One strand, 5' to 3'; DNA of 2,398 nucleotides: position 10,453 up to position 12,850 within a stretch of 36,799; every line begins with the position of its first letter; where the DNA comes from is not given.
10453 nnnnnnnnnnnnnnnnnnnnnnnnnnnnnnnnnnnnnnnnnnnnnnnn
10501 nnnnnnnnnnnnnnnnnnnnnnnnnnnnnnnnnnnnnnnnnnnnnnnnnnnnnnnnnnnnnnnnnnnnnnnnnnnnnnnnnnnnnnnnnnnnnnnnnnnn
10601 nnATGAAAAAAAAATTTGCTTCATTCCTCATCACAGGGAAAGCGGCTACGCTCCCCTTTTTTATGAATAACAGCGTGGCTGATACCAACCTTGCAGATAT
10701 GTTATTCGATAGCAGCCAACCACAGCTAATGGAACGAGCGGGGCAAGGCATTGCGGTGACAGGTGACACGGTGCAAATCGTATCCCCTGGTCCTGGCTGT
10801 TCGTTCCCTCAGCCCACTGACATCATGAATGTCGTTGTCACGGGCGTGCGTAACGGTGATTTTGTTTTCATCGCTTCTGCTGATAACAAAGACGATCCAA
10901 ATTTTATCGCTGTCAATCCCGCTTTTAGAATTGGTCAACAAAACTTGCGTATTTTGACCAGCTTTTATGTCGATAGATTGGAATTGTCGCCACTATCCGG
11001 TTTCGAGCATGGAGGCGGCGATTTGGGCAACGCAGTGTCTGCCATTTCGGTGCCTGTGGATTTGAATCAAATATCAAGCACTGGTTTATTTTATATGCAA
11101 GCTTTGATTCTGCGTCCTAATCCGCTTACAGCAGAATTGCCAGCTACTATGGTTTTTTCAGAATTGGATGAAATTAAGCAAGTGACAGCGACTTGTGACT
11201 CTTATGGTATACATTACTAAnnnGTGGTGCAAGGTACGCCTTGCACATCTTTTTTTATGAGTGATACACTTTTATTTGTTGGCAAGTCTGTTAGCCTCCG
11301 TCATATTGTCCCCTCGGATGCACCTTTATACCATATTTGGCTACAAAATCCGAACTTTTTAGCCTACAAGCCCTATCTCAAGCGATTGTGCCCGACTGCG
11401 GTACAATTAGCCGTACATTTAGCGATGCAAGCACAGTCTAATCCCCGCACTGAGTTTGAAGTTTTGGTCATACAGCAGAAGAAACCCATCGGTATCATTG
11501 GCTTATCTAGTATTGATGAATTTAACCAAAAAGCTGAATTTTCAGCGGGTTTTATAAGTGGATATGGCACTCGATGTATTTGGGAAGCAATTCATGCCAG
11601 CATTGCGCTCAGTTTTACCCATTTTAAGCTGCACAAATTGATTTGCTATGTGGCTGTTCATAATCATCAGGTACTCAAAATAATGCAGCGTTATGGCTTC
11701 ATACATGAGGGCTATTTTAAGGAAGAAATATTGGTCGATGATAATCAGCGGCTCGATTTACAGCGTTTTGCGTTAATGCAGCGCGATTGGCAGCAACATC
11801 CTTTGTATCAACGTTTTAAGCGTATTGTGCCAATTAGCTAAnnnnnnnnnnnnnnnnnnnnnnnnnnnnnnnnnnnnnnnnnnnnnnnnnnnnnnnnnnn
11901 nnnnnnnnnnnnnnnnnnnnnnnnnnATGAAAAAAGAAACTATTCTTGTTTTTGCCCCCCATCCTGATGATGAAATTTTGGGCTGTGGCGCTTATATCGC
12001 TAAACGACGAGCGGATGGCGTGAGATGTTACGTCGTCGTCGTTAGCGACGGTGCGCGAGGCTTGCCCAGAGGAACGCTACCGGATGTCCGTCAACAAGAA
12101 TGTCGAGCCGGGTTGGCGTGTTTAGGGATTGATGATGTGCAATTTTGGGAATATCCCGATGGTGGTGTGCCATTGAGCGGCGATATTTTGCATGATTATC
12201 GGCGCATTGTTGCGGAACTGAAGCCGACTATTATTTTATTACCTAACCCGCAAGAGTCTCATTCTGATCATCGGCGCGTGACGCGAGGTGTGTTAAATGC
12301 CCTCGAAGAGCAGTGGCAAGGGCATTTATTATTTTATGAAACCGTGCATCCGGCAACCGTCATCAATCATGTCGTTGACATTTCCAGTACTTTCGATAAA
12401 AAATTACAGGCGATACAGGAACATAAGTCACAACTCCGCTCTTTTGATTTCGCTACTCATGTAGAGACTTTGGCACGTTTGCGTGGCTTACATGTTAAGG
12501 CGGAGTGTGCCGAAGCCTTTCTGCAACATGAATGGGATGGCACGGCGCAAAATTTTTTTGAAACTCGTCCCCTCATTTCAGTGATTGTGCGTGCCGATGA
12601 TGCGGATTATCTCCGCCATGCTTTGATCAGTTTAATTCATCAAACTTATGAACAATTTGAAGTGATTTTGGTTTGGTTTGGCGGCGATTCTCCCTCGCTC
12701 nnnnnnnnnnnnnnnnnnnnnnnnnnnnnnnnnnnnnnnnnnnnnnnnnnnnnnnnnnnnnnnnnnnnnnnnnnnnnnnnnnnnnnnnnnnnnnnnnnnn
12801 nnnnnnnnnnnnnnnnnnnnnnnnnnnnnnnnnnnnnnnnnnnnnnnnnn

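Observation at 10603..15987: Secreted protein, GNAT, PIG-L deacetylase fused to three GT2 domains, and a second GNAT-like gene: unusual GlcNAc-glycoconjugate pathway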

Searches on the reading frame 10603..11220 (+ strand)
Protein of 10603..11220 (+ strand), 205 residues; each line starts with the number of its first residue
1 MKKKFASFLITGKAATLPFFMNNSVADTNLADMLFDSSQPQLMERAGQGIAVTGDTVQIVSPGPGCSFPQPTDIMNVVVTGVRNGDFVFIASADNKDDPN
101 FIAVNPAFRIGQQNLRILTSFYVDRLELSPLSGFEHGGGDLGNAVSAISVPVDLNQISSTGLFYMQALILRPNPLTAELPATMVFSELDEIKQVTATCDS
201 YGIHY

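Call 3: search_protein_families(library=pfam, proteins=[window:10603-11220:+], max_evalue=0.01)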
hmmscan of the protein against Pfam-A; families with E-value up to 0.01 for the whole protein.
window:10603-11220:+ (205 aa): 0 families

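Call 4: search_protein_families(library=ncbifam, proteins=[window:10603-11220:+], max_evalue=0.01)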
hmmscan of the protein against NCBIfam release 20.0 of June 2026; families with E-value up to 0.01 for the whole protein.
window:10603-11220:+ (205 aa): 0 families

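Call 16: search_solved_structures(query=window:10603-11220:+, max_evalue=1)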
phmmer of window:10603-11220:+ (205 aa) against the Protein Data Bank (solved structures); distinct sequences matched with E-value up to 1: 5.
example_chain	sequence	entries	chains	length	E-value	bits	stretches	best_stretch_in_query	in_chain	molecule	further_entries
7vml_G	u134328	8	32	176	0.33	13.8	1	40-96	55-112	Peptidyl-prolyl cis-trans isomerase FKBP1B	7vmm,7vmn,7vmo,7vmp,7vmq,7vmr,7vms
7zw0_sk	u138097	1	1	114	0.43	13.5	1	57-95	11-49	FK506-binding protein 1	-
1yat_A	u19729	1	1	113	0.44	13.4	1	57-95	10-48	FK506 BINDING PROTEIN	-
7u0s_A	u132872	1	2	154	0.53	13.2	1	49-96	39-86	FK506-binding protein 1A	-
1rzo_A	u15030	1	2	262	0.72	12.7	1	65-148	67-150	Agglutinin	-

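Call 20: find_homologous_proteins(query=window:10603-11220:+, max_evalue=0.01)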
Query window:10603-11220:+ (205 aa): 16 proteins with E <= 0.01 among 215 candidates.
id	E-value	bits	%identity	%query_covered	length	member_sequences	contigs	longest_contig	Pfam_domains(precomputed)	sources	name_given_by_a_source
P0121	1.1e-130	451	100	100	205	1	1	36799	-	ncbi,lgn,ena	-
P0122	1.8e-111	388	86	100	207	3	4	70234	-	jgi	-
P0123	1.9e-28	117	41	100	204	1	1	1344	-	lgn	-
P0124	2.9e-23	101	35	98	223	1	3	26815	-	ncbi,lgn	-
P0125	3.0e-23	101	40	98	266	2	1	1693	-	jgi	jgi:hypothetical protein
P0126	4.9e-23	100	36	95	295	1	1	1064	-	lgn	-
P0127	1.3e-22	98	35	98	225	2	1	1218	-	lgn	-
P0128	3.4e-22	97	38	96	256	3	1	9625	-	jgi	jgi:hypothetical protein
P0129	8.1e-21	93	35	98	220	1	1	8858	-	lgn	-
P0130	1.0e-19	89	37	98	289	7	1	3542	-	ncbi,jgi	-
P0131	1.5e-19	88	36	94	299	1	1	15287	-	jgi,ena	-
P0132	7.2e-19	86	33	99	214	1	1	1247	-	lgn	-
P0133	3.2e-14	71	30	99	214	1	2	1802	-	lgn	-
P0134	3.5e-14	71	30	97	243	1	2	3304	-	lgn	-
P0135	8.0e-11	60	33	94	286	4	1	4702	-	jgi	-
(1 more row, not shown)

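Call 34: search_protein_representatives(alignment_id=A2)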
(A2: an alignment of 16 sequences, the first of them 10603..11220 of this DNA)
Query: 16 sequences, 210 profile positions. Proteins with E-value up to 0.001 (for the whole library): 89; up to 1e-10: 78; up to 1e-30: 31. The best 89 are listed.
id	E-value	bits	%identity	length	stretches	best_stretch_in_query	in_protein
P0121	2.3e-71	256.4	-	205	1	1-202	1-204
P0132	4.7e-67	242.3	-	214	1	1-204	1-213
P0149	4.5e-61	222.7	-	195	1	10-205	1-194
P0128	1.2e-58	214.8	-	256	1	1-206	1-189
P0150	3.9e-58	213.1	-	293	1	1-204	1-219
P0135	2.3e-56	207.4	-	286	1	1-200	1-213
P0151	2.7e-56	207.1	-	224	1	1-205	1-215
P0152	3.4e-47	177.4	-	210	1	1-200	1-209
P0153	4.0e-47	177.2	-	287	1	1-202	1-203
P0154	5.7e-46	173.4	-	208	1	1-203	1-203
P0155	8.5e-46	172.8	-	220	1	1-204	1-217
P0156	3.1e-45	171.0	-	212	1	1-205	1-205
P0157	5.0e-45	170.3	-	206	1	1-199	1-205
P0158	2.4e-43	164.8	-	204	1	1-204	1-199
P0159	5.2e-43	163.7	-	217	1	1-204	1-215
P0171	2.4e-34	135.4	-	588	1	1-205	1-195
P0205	2.3e-18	83.2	-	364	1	69-192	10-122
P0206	1.2e-17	80.9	-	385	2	57-196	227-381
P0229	2.6e-05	40.5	-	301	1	55-194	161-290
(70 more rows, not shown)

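Call 36: predict_structure(alignment_id=A2)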
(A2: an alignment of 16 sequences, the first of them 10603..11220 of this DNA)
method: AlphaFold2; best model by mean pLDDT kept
length: 205 residues; sequences in the alignment: 16
mean_pLDDT: 70.4   pTM: 0.65
mean pLDDT of the five models: 70.4, 67.9, 64.4, 64.1, 63.2
residues with pLDDT >= 90: 46; 70-90: 84; 50-70: 31; < 50: 44
segments of 3 or more residues with pLDDT < 50: 1-36, 134-138
pLDDT, mean of each block of 10 residues (from residue 1): 35 34 34 47 70 77 73 82 87 93 91 92 66 49 72 77 91 76 89 79 60
secondary structure, 60 per line:
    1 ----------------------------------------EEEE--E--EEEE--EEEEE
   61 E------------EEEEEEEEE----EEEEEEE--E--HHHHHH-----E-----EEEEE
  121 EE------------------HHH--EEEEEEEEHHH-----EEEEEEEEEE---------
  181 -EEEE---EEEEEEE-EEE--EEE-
elements in order: E41-44 E50-53 E56-61 E74-82 E87-93 H99-104 E116-122 E146-153 E162-171 E182-185 E189-195 E197-199 E202-204
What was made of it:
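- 10603..11220 (+): Gene A: a 205-aa leader-bearing Ig-like beta-sandwich protein with a Cys/Tyr-Gly C-terminal tail. It is the proposed acceptor or carrier. AF2 pLDDT is 70 overall and 70-93 in the core at residues 40-200 (call 36).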

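Call 41: find_related_loci(query=A2, collection=metagenome_contigs, flank=10000)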
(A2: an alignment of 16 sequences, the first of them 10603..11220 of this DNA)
Query A2 (205 aa) in metagenome_contigs; peptide patterns used: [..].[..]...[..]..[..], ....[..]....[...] (x = any residue, [..] = any of these).
417 stretches matched a pattern; 32 encode a relative of the query (tblastn E <= 1e-3); 32 distinct loci.
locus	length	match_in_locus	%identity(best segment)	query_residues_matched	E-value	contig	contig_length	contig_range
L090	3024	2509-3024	46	1-167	2e-41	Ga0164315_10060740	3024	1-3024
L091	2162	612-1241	35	1-194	1e-30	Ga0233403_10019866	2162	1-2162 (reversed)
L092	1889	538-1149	37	2-202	8e-30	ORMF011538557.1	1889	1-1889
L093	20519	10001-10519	37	1-196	5e-29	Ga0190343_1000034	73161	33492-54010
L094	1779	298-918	35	1-193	2e-28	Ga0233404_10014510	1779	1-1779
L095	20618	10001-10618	35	5-202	2e-27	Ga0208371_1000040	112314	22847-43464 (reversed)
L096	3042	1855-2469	36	1-193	6e-28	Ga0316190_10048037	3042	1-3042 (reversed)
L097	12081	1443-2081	33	1-202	3e-27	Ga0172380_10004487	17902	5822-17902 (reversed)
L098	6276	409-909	35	2-202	5e-27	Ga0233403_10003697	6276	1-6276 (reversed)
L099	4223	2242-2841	36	5-198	2e-26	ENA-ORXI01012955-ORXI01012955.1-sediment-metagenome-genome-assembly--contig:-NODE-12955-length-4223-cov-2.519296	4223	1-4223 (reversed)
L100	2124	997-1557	35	3-193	4e-24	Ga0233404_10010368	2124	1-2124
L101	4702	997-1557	35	3-193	3e-23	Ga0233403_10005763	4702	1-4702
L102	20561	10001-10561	35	3-193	5e-23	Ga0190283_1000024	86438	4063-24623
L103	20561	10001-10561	35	3-193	5e-23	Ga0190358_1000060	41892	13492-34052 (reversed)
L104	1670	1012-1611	34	1-198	4e-22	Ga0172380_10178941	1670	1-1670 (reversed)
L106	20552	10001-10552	34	1-202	8e-19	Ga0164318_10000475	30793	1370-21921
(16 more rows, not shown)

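Call 49: search_protein_families(library=padloc, proteins=[window:10603-11220:+], max_evalue=0.001)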
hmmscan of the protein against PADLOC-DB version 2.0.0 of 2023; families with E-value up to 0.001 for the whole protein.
window:10603-11220:+ (205 aa): 0 families
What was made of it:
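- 10603..11220 (+): No Pfam, NCBIfam or PADLOC hit (calls 3, 4, 49).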

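Call 66: search_protein_families(library=pfam, proteins=[L106:11659-15312:+, L102:12824-15859:+], max_evalue=0.00001)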
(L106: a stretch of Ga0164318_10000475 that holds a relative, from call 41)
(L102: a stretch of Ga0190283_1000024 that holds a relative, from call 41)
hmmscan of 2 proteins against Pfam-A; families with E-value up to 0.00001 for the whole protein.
L106:11659-15312:+ (1217 aa): 4 families
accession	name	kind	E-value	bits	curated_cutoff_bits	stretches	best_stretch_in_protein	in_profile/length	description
PF13692.12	Glyco_trans_1_4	-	4.7e-25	88.9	27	1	198-333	3-142/142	Glycosyl transferases group 1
PF00535.33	Glycos_transf_2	-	2.7e-24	86.4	23.3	1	413-581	1-165/168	Glycosyl transferase family 2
PF13641.12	Glyco_tranf_2_3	-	1.5e-11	45.2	27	1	410-626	1-216/230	Glycosyltransferase like family 2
PF10111.15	Glyco_tranf_2_2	-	6.6e-07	29.5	27.3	1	413-601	1-196/276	Glycosyltransferase like family 2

L102:12824-15859:+ (1011 aa): 8 families
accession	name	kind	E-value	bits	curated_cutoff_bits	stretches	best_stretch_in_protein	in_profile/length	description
PF13692.12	Glyco_trans_1_4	-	1e-25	91.1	27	1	197-333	2-142/142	Glycosyl transferases group 1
PF00535.33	Glycos_transf_2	-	2.3e-25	89.9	23.3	1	412-582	1-166/168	Glycosyl transferase family 2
PF04055.27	Radical_SAM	-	4.1e-17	63.3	29.5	1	695-833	2-144/166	Radical SAM superfamily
PF13641.12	Glyco_tranf_2_3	-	5.9e-15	56.3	27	1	409-622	1-212/230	Glycosyltransferase like family 2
PF13632.12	Glyco_trans_2_3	-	2.2e-12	47.7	27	1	492-619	3-121/198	Glycosyl transferase family group 2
PF10111.15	Glyco_tranf_2_2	-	1.5e-10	41.5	27.3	1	412-601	1-196/276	Glycosyltransferase like family 2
PF13186.11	SPASM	-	4.9e-08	33.6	21.5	1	901-965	4-66/67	Iron-sulfur cluster-binding domain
PF00534.26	Glycos_transf_1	-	7.5e-08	32.5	26.4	1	193-345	12-170/172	Glycosyl transferases group 1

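Call 80: search_dna_similar(query=window:10603-11220:+, collection=plasmids, mode=protein, max_evalue=0.001, max_rows=10)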
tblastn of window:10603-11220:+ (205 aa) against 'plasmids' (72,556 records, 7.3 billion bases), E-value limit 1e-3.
No match.

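Call 83: search_protein_families(library=pfam, proteins=[P0171, P0205, P0206, P0229, L098:397-1590:+], max_evalue=0.001)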
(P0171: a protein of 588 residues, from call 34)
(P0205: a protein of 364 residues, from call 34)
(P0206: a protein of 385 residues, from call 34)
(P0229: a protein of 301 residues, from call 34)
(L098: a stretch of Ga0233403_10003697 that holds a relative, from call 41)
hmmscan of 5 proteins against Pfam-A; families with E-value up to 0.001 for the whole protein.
P0171 (588 aa): 4 families
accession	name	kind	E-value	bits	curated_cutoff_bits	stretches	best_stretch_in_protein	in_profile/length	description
PF18911.6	PKD_4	-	4e-10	40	27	1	194-280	1-84/85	PKD domain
PF22352.2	K319L-like_PKD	-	2.8e-08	34.1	27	1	214-281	14-84/84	K319L-like, PKD domain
PF13517.12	FG-GAP_3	-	1.3e-07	32.6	26.9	0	452-504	1-60/61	FG-GAP-like repeat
PF00801.26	PKD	-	4.7e-06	26.9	23.5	1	208-274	15-74/80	PKD domain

P0205 (364 aa): 3 families
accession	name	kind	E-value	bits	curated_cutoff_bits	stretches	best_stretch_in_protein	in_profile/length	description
PF18911.6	PKD_4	-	6.6e-13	49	27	1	140-221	3-85/85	PKD domain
PF00801.26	PKD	-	5.6e-05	23.5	23.5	1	146-212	5-72/80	PKD domain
PF22352.2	K319L-like_PKD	-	0.00027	21.3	27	1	152-221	7-84/84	K319L-like, PKD domain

P0206 (385 aa): 0 families

P0229 (301 aa): 0 families

L098:397-1590:+ (397 aa): 3 families
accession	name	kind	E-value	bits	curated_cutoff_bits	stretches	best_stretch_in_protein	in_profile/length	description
PF18911.6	PKD_4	-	8.3e-13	48.6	27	1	173-254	3-85/85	PKD domain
PF00801.26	PKD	-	0.0001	22.7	23.5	1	179-245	5-72/80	PKD domain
PF22352.2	K319L-like_PKD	-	0.0003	21.2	27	1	185-254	7-84/84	K319L-like, PKD domain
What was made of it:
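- Checked: Homologs are fused to PKD and FG-GAP extracellular-type domains (call 83).
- A has a folded 150-residue Ig-like core that is conserved and sometimes fused to PKD or FG-GAP domains (calls 36, 83), which would be odd for a disposable leader.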

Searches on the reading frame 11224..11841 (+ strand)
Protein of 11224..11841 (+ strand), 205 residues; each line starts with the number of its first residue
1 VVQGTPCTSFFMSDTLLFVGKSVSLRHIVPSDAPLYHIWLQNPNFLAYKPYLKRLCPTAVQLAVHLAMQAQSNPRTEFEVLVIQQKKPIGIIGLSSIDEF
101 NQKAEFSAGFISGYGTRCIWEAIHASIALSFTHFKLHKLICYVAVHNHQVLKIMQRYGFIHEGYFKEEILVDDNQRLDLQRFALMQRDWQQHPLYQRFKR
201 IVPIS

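Call 3: search_protein_families(library=pfam, proteins=[window:11224-11841:+], max_evalue=0.01)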
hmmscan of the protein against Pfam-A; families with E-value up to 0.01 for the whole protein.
window:11224-11841:+ (205 aa): 1 family
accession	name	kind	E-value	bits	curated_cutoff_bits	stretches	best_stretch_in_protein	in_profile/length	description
PF13302.13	Acetyltransf_3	-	7.4e-16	59.5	25.4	1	24-159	3-137/138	Acetyltransferase (GNAT) domain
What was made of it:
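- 11224..11841 (+): Gene B: GNAT acetyltransferase of the RimJ/RimL/SpeG/PseH-like Acetyltransf_3 class. Its start may be ATG 11257. Pfam E=7.4e-16 (call 3).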

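Call 4: search_protein_families(library=ncbifam, proteins=[window:11224-11841:+], max_evalue=0.01)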
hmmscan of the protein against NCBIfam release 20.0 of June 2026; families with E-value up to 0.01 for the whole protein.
window:11224-11841:+ (205 aa): 5 families
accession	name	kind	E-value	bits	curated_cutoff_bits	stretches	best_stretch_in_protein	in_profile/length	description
TIGR03585.1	PseH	equivalog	3e-11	43.7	93.1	1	74-176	49-149/156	UDP-4-amino-4,6-dideoxy-N-acetyl-beta-L-altrosamine N-acetyltransferase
NF008072.0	PRK10809.1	equivalog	9.2e-08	32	190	1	77-191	77-192/194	ribosomal protein S5-alanine N-acetyltransferase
NF011709.0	PRK15130.1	equivalog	2e-07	31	218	1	76-189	56-169/186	spermidine N1-acetyltransferase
NF007539.0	PRK10151.1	equivalog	0.0013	18.3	184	1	81-173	71-164/179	50S ribosomal protein L7/L12-serine acetyltransferase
NF040503.1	resist_ArsN1a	equivalog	0.0094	15.7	170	0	67-172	36-146/159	arsinothricin resistance N-acetyltransferase ArsN1 family A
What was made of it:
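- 11224..11841 (+): NCBIfam best hit is PseH at 43.7 bits against a cutoff of 93.1 (call 4).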

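Call 17: search_solved_structures(query=window:11224-11841:+, max_evalue=0.01)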
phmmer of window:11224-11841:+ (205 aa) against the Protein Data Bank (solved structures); distinct sequences matched with E-value up to 0.01: 25.
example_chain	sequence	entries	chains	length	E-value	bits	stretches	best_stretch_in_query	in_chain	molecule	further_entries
6dau_A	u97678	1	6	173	2.5e-09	40.3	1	67-188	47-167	Spermidine N1-acetyltransferase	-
4jjx_A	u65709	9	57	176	3.5e-09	39.9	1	72-188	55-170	Spermidine n1-acetyltransferase | Spermidine N(1)-acetyltransferase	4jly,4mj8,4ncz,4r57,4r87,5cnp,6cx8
4ygo_A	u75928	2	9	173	3.6e-09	39.8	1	72-188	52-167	Spermidine n1-acetyltransferase | Spermidine N(1)-acetyltransferase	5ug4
4mhd_A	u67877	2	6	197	3.7e-09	39.8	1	70-188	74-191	Spermidine n1-acetyltransferase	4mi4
7kx2_A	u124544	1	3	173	4.7e-09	39.4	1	72-188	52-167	Spermidine N(1)-acetyltransferase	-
7kwh_A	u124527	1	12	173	5.5e-09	39.2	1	78-188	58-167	Spermidine N(1)-acetyltransferase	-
7kwj_A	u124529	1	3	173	6.3e-09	39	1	78-188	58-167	Spermidine N(1)-acetyltransferase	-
7kx3_A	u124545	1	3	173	1.2e-08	38.1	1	72-188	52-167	Spermidine N(1)-acetyltransferase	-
7kwq_A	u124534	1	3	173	1.5e-08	37.8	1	72-187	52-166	Spermidine N(1)-acetyltransferase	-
7kwx_A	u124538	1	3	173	1.6e-08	37.7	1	72-187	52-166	Spermidine N(1)-acetyltransferase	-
1nsl_A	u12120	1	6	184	1.2e-07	34.9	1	85-190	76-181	Probable acetyltransferase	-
6vfm_A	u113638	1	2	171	2.3e-06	30.6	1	74-188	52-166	Spermidine N1-acetyltransferase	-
6vfn_A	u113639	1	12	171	8e-06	28.9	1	74-188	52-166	Spermidine N1-acetyltransferase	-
5wif_A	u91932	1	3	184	2.3e-05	27.4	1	21-182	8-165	Spermidine N1-acetyltransferase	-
6d72_A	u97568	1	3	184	2.4e-05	27.3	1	21-182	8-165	Spermidine N1-acetyltransferase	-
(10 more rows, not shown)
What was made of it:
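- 11224..11841 (+): PDB best hit is SpeG at E=2.5e-9 (call 17).
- On GNAT acyltransferases (gene B): SpeG-like in the PDB (call 17).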

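Call 49: search_protein_families(library=padloc, proteins=[window:11224-11841:+], max_evalue=0.001)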
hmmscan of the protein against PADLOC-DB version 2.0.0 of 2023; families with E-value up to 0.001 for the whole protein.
window:11224-11841:+ (205 aa): 0 families

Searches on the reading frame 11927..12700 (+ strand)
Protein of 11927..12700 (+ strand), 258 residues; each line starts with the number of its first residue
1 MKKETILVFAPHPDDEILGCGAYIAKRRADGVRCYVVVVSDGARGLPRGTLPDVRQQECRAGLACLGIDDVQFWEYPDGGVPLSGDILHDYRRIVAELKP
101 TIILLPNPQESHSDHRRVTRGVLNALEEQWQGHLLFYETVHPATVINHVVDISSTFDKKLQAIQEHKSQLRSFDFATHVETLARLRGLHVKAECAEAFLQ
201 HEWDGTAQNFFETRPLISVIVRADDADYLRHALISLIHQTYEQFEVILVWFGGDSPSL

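Call 81: search_dna_similar(query=window:11927-12700:+, collection=plasmids, mode=protein, max_evalue=1e-10, max_rows=10)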
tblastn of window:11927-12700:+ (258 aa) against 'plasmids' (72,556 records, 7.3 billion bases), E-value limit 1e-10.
Records with a match: 173; places in all: 173; records where one place covers at least 80% of the query: 3.
Best place of each record, by identity: <60% 173.
By first word of the organism name: Sinorhizobium 76; Bacillus 43; Ensifer 8; Rhizobium 7; Roseibium 6; Escherichia 5; Labrenzia 4; Streptomyces 4; Deinococcus 3; Salmonella 2; and 14 more.
By predicted mobility (MOB-suite, as given by PLSDB): non-mobilizable 82; mobilizable 62; conjugative 29.
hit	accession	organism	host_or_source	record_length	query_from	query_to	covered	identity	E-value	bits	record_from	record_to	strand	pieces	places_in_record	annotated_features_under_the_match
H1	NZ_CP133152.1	Sinorhizobium chiapasense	Acaciella angustissima,cell culture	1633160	7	253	96%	28.5%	3e-13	76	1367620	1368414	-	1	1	none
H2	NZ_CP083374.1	Ensifer canadensis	Melilotus albus,Cell Culture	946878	7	203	76%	34.9%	1e-21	100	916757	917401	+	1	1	PIG-L deacetylase family protein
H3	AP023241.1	Methyloprofundus sp.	biofilm metagenome,metagenomic ...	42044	7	255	97%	27.0%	3e-20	97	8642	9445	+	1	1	hypothetical protein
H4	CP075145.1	Salmonella enterica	food,macadamia nut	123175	4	247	95%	27.5%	4e-11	70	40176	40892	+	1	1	PIG-L family deacetylase | glycosyltransferase family 2 protein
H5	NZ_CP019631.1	Roseibium algicola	Rhodosorus marinus,cell culture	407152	7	199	75%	34.1%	9e-16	84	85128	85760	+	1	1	PIG-L deacetylase family protein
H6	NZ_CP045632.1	Roseibium aggregatum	-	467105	7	199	75%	33.8%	2e-15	83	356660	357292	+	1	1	PIG-L deacetylase family protein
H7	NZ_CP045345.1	Labrenzia sp. THAF187b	pure culture,Surface of a polyethylene ...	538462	7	199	75%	33.8%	2e-15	83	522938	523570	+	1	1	PIG-L deacetylase family protein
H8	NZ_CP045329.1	Labrenzia sp. THAF191b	pure culture,Surface of a polyethylene ...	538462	7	199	75%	33.8%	2e-15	83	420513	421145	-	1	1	PIG-L deacetylase family protein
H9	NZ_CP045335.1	Labrenzia sp. THAF191a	pure culture,Surface of a polyethylene ...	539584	7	199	75%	33.8%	2e-15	83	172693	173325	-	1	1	PIG-L deacetylase family protein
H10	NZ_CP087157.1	Roseibium aggregatum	cell culture,seawater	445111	7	199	75%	33.8%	2e-15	83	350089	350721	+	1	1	PIG-L deacetylase family protein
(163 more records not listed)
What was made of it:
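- Tried and rejected: Plasmid-borne or mobile origin: A has no match in 72,556 plasmids, and the PIG-L domain has only distant matches at 35% identity or less (calls 80, 81).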
